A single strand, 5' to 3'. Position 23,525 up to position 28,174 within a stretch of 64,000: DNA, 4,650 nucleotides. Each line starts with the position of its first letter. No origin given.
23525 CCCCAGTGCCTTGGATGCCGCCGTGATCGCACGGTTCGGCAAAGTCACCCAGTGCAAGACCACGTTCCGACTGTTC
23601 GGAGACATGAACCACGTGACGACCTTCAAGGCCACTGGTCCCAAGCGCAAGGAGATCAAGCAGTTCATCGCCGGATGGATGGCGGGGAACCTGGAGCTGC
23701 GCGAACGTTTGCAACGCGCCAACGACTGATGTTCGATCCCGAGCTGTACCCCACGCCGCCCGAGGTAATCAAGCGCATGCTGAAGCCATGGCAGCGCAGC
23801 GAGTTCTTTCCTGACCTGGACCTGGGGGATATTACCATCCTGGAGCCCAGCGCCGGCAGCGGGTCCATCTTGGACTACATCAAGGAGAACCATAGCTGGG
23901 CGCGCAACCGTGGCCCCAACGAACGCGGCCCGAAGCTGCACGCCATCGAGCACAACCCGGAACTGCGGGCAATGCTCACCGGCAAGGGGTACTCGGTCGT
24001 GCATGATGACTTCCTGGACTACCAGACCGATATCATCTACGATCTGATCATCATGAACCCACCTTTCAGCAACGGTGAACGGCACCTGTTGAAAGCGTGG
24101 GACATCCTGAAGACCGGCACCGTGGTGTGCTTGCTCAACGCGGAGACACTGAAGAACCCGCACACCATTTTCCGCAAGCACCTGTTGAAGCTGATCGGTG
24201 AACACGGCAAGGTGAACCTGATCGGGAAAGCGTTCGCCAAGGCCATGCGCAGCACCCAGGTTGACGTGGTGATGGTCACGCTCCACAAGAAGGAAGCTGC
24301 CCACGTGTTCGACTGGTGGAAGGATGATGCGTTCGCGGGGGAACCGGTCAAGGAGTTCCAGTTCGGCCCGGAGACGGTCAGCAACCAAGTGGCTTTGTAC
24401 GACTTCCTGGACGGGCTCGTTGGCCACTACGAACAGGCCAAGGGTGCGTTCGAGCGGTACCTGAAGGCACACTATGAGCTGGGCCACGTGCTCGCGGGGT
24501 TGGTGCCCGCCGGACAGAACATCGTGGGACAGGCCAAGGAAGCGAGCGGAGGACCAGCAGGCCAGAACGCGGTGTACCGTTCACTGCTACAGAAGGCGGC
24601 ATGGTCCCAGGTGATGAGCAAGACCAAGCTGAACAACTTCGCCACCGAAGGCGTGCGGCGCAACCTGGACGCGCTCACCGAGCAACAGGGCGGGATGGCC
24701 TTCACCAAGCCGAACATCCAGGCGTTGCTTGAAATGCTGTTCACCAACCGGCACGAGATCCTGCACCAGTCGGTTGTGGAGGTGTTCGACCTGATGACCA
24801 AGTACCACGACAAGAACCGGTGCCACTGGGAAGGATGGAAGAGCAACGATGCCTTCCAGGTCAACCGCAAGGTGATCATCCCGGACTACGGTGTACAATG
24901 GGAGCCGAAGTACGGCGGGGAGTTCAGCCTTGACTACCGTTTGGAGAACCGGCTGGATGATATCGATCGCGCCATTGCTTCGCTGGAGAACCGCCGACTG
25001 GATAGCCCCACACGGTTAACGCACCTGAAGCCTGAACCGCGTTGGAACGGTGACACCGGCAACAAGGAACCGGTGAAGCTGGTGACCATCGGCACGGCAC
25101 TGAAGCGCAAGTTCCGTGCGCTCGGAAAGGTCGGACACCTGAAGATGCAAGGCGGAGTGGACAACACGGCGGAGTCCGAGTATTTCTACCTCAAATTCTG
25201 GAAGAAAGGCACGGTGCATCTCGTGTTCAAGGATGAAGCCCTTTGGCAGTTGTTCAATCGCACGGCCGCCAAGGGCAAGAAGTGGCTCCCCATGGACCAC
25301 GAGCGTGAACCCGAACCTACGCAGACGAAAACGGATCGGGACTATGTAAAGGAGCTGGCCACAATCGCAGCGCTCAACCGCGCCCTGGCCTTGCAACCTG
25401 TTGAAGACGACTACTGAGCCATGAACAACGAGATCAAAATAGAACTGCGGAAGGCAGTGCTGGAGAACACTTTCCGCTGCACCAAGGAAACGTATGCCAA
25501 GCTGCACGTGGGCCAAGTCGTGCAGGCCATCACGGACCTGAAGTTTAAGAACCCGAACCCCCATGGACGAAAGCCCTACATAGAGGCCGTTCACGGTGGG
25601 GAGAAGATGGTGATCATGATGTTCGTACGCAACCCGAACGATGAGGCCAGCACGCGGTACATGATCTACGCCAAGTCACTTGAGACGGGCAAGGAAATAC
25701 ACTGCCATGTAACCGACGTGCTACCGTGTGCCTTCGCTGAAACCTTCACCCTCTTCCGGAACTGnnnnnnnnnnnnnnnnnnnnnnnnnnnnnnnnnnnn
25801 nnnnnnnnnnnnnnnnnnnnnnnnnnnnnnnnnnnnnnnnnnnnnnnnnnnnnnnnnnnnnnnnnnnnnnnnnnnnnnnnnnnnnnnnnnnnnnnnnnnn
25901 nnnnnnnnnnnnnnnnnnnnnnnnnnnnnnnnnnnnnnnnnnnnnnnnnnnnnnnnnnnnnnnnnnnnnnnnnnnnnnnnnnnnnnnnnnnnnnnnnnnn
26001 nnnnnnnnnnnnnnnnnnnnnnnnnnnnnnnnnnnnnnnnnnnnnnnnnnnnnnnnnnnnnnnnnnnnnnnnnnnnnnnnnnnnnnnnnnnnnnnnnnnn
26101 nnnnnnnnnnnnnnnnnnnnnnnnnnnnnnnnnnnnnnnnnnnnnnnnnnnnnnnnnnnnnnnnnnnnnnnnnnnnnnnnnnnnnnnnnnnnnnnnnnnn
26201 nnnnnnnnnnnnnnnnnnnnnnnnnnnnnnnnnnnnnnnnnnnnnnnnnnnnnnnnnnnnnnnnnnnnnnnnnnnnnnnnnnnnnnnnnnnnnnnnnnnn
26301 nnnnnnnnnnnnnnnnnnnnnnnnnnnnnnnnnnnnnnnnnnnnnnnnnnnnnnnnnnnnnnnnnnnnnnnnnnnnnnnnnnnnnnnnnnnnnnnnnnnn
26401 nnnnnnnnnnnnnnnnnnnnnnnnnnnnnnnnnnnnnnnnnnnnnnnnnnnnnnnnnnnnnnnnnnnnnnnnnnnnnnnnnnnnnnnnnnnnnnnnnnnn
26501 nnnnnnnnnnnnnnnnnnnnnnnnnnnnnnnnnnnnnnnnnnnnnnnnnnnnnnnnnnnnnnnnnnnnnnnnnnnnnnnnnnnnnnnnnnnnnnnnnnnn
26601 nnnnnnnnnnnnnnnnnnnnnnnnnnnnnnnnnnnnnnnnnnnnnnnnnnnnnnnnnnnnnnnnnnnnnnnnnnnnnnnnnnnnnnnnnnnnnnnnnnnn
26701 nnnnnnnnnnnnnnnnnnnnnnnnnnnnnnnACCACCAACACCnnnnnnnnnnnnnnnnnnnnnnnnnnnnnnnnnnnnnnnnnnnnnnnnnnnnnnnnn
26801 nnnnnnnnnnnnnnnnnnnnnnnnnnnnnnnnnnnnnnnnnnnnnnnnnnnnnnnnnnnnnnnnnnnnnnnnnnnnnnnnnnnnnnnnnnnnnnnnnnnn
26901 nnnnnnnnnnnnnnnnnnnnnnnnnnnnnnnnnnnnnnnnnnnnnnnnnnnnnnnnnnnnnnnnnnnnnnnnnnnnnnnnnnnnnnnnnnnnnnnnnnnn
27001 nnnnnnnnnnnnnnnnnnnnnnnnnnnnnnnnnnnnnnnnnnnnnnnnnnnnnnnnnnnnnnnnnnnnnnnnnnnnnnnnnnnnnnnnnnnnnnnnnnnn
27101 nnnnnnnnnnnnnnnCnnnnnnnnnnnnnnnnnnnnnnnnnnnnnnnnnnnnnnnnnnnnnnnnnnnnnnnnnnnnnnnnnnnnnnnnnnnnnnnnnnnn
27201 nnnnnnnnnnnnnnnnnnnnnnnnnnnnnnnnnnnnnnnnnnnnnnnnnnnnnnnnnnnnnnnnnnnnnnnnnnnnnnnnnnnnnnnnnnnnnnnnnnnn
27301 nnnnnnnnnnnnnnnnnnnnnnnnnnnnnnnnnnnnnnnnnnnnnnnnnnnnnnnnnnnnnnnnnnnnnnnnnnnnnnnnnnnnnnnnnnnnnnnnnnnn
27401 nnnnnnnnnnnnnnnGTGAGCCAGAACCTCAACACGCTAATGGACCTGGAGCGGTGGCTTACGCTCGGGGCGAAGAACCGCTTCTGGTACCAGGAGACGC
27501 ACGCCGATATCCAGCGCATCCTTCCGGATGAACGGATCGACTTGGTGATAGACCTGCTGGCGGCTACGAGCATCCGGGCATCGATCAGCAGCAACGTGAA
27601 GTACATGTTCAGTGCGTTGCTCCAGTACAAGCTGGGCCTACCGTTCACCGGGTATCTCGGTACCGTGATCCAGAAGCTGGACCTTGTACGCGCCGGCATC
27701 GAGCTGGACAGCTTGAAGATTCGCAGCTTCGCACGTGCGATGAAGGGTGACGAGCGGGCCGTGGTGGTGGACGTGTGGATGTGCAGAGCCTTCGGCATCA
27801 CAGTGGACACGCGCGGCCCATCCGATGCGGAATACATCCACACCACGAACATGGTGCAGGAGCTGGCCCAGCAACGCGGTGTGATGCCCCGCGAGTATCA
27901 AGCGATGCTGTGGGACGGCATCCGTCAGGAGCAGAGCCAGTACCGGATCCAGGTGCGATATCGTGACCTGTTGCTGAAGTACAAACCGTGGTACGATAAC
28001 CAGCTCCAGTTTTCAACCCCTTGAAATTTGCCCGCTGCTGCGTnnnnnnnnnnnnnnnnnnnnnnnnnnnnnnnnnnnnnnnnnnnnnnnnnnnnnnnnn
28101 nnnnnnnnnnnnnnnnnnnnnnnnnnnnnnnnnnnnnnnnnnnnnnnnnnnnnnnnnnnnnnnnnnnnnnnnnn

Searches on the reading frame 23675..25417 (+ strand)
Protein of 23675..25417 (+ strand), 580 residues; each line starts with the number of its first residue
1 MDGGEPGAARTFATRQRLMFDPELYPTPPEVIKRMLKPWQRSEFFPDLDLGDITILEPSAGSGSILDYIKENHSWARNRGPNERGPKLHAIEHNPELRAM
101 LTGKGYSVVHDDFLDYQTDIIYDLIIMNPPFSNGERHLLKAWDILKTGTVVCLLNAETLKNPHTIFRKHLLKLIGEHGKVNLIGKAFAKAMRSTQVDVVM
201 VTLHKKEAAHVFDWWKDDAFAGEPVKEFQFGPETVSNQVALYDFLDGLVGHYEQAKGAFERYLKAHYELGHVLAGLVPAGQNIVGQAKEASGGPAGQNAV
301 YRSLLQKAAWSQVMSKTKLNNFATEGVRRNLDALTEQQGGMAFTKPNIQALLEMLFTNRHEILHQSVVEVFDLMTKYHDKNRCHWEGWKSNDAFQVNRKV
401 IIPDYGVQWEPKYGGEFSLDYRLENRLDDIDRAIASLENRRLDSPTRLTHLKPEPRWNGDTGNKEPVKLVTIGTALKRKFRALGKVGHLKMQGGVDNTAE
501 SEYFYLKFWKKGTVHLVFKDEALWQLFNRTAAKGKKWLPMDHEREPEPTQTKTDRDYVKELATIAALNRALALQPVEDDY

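Call 12: search_protein_families(library=pfam, proteins=[window:23675-25417:+], max_evalue=0.001)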
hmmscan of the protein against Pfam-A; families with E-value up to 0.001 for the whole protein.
window:23675-25417:+ (580 aa): 2 families
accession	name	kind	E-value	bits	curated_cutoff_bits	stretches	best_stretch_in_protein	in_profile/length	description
PF13708.11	DUF4942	-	9.2e-34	117.2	25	1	305-535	4-188/190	Domain of unknown function (DUF4942)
PF05175.20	MTS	-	0.00098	19.2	23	0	104-144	81-122/170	Methyltransferase small domain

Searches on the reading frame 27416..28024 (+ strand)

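Call 80: search_protein_families(library=phrogs, proteins=[window:27416-28024:+], max_evalue=0.001)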
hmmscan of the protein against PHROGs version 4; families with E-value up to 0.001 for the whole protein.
window:27416-28024:+ (202 aa): 1 family
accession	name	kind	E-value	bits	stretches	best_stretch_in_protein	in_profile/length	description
phrog_3842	-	unknown function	2.5e-07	31.8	1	96-173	123-204/206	-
